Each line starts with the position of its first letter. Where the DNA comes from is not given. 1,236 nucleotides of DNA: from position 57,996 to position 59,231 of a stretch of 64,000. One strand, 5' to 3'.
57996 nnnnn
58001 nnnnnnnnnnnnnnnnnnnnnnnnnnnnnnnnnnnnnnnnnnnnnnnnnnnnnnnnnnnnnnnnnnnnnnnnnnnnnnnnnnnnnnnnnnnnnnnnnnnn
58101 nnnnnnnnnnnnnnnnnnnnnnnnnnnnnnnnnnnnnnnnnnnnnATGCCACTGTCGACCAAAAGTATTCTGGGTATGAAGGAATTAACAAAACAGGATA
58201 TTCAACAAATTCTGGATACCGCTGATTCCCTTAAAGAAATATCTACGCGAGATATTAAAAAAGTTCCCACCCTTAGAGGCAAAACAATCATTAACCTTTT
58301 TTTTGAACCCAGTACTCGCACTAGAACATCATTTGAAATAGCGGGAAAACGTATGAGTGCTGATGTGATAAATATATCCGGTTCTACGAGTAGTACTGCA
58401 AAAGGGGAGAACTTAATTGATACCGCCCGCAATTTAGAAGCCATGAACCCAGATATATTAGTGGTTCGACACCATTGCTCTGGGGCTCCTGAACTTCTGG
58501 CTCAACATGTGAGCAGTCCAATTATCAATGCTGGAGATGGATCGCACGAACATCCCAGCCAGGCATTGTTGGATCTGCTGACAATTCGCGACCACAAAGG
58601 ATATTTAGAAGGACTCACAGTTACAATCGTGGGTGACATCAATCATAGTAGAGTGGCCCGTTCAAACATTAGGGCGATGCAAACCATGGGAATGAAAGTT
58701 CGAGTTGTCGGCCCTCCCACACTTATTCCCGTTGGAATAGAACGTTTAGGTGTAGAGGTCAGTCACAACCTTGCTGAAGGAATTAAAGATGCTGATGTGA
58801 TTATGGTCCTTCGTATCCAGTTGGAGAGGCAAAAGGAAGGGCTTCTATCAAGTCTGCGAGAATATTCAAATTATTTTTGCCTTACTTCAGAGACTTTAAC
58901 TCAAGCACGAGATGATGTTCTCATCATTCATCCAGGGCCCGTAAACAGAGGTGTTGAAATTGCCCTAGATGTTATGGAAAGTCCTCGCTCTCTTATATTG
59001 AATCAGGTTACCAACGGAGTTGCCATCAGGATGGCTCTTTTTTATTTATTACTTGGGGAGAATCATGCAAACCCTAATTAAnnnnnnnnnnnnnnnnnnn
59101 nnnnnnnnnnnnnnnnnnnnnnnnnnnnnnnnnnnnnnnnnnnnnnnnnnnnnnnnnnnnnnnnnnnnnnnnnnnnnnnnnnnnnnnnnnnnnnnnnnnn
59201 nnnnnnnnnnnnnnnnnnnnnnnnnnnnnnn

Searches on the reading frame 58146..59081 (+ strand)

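Call 12: search_protein_families(library=pfam, proteins=[window:58146-59081:+], max_evalue=0.001)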
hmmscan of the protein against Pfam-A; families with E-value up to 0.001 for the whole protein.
window:58146-59081:+ (311 aa): 2 families
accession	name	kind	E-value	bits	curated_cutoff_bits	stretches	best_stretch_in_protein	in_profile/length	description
PF02729.26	OTCace_N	-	8.3e-48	162.7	29.9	1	6-148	1-147/148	Aspartate/ornithine carbamoyltransferase, carbamoyl-P binding domain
PF00185.30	OTCace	-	3.8e-29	102.2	29.4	1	155-302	1-157/157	Aspartate/ornithine carbamoyltransferase, Asp/Orn binding domain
